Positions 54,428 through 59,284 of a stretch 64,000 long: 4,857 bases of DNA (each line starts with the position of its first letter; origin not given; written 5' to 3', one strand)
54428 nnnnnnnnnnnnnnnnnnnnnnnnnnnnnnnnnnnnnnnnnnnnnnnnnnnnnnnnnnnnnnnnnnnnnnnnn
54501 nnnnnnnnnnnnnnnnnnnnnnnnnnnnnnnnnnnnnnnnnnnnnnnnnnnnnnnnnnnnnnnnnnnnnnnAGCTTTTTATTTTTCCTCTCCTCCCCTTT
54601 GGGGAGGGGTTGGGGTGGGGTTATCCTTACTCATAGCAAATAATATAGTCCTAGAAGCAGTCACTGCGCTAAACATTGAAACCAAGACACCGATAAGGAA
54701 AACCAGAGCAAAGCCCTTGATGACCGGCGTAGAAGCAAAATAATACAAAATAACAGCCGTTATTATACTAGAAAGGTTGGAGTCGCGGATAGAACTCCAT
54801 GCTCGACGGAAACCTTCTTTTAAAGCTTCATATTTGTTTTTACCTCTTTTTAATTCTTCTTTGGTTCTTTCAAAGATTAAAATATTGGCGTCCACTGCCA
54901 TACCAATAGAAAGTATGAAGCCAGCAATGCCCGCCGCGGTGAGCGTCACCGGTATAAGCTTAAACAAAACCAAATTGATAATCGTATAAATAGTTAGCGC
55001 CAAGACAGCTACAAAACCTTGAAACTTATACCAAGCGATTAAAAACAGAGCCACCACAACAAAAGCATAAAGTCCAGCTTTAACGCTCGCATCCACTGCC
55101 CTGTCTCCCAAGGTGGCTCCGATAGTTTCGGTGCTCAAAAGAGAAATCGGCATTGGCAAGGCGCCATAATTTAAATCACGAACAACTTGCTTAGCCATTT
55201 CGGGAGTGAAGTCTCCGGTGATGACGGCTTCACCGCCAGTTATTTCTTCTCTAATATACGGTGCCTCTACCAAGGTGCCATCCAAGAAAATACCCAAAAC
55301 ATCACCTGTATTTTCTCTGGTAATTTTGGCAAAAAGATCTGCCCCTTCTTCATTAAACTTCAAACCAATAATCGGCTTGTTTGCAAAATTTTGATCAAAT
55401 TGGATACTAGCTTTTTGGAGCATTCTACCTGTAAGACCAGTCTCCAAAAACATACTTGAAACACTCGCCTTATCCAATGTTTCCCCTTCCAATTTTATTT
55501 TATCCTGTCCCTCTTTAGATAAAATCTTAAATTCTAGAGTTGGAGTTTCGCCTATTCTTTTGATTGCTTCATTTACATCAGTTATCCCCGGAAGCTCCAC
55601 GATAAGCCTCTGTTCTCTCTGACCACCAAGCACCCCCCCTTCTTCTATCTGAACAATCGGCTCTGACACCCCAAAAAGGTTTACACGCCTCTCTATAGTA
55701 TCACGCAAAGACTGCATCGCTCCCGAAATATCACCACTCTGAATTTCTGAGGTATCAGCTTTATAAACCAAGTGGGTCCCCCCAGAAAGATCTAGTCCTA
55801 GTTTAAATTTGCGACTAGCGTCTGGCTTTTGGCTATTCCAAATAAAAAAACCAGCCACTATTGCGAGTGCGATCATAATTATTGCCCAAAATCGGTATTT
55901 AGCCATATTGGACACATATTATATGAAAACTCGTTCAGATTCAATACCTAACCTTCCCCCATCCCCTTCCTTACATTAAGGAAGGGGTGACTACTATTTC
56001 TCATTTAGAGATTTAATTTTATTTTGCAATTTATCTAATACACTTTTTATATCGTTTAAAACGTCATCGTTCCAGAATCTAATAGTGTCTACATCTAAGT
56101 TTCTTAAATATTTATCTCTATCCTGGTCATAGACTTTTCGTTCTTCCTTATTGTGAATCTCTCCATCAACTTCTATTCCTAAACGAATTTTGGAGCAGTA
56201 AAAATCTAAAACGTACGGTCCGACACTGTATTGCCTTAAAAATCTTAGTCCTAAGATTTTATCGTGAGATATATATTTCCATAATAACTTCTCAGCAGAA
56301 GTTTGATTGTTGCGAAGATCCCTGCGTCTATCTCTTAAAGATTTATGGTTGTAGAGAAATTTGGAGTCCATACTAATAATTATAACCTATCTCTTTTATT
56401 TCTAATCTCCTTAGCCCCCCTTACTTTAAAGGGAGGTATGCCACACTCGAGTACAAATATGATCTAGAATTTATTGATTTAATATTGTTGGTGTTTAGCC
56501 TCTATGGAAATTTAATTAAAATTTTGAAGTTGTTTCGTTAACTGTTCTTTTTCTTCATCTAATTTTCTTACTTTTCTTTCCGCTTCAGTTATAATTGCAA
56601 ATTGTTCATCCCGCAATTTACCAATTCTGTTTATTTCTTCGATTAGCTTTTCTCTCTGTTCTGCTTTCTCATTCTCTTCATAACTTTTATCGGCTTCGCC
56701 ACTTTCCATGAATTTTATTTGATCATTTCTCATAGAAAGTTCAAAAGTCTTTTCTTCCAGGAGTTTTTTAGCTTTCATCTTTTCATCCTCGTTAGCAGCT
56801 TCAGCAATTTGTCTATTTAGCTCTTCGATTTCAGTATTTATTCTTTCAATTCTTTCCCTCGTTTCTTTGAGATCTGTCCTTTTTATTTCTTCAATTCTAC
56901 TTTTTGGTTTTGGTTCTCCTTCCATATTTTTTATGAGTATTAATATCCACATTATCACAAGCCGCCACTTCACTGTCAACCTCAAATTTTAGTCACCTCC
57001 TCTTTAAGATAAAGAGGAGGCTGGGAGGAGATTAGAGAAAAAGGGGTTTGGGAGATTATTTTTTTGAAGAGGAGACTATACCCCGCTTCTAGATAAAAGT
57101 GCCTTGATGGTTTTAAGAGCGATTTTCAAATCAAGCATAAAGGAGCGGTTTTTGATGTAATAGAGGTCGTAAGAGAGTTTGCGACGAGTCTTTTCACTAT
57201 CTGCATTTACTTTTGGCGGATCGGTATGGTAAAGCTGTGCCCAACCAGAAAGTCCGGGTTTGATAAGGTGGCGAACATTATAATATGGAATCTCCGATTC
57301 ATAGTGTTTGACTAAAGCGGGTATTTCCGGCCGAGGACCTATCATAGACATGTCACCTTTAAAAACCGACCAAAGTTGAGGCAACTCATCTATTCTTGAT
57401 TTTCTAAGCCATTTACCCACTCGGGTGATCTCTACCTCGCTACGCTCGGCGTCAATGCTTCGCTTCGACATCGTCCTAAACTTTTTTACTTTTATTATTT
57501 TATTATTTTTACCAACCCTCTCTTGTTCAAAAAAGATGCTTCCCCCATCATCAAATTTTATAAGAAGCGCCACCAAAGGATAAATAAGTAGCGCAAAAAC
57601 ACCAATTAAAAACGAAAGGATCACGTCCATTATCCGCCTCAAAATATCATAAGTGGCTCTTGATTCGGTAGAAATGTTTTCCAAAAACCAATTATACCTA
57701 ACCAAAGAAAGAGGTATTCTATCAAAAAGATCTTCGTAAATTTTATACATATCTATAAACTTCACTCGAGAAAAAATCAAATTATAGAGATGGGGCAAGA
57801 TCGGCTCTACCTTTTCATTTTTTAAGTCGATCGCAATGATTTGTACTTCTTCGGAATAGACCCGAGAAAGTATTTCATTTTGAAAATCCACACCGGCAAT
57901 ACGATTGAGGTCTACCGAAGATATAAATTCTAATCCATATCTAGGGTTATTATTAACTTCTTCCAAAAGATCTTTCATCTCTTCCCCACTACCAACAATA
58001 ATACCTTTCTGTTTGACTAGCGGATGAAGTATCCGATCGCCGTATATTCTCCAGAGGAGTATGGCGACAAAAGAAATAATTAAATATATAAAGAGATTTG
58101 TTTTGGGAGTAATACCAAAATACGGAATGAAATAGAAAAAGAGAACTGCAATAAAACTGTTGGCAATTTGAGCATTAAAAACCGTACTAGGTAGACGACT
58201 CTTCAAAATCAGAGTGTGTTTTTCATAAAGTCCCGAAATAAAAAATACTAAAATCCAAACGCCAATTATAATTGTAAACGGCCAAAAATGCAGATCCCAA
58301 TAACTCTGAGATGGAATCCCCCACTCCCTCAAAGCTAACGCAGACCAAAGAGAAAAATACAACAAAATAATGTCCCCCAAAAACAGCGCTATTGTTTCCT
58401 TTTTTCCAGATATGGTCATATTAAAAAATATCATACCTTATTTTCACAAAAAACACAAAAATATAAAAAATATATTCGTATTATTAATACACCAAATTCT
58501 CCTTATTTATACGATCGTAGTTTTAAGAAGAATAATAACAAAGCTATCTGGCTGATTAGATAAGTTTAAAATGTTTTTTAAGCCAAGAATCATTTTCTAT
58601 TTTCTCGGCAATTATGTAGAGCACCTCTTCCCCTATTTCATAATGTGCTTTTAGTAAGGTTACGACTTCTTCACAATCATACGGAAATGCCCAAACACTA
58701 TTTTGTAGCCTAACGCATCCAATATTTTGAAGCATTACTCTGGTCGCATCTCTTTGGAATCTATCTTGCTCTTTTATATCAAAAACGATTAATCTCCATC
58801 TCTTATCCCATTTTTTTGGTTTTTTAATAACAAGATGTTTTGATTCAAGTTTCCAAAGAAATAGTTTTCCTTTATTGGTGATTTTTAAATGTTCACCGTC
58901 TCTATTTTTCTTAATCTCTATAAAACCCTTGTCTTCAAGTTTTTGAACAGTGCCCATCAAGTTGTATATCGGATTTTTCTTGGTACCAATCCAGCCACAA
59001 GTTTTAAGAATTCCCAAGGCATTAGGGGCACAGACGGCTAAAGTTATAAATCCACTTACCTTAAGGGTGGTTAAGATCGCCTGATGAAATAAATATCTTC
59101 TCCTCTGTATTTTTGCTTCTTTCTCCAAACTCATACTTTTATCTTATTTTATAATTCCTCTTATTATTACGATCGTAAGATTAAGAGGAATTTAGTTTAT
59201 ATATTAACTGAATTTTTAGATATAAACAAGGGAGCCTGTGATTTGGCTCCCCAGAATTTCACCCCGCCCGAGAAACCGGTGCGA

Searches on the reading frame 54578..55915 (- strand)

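Call 11: search_protein_families(library=pfam, proteins=[window:54578-55915:-], max_evalue=0.001)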
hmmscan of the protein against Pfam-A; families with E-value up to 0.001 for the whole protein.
window:54578-55915:- (445 aa): 5 families
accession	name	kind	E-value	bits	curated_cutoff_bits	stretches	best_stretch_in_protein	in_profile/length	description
PF22599.2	SecDF_P1_head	-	2e-25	89.3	27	1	159-254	19-113/114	SecDF, P1 head subdomain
PF02355.23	SecD_SecF_C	-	1e-14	54.8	20.5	1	258-430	14-188/189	Protein export membrane protein SecD/SecF, C-terminal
PF21760.3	SecD_1st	-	2.1e-14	53.2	27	1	67-132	1-58/60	Protein translocase subunit SecDF, P1 domain, N-terminal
PF03176.21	MMPL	-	3.6e-12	46.3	20.5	1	311-434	187-307/333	MMPL family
PF07549.19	Sec_GG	-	7.8e-06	25.7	20.3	1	34-56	5-27/28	SecD/SecF GG Motif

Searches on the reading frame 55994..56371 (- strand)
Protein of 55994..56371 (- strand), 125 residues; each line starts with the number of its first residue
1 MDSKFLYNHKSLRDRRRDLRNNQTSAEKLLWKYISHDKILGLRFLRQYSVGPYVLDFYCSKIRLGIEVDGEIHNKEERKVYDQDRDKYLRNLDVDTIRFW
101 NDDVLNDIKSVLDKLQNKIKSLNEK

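Call 86: search_protein_families(library=pfam, proteins=[window:55994-56371:-], max_evalue=0.001)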
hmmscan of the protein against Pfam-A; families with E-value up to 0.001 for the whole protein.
window:55994-56371:- (125 aa): 2 families
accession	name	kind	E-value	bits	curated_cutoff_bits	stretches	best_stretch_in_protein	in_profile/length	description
PF04480.18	DUF559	-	6e-30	103.8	20.6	1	12-119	3-108/109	Protein of unknown function (DUF559)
PF18741.7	MTES_1575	-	1.9e-08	34.7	38.2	1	41-119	13-96/96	REase_MTES_1575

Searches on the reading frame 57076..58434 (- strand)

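Call 11: search_protein_families(library=pfam, proteins=[window:57076-58434:-], max_evalue=0.001)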
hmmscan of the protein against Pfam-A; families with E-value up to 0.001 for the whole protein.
window:57076-58434:- (452 aa): 1 family
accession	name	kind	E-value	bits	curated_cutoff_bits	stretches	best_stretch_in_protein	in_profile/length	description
PF02397.22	Bac_transf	-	2.1e-56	190.7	27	1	266-447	1-178/179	Bacterial sugar transferase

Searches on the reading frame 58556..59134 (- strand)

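Call 86: search_protein_families(library=pfam, proteins=[window:58556-59134:-], max_evalue=0.001)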
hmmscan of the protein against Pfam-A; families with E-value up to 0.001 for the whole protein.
window:58556-59134:- (192 aa): 1 family
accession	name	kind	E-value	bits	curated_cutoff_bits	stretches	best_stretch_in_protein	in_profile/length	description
PF20803.2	PaaX_M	-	7.2e-18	64.9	24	1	107-180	2-75/83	PaaX protein central Cas2-like domain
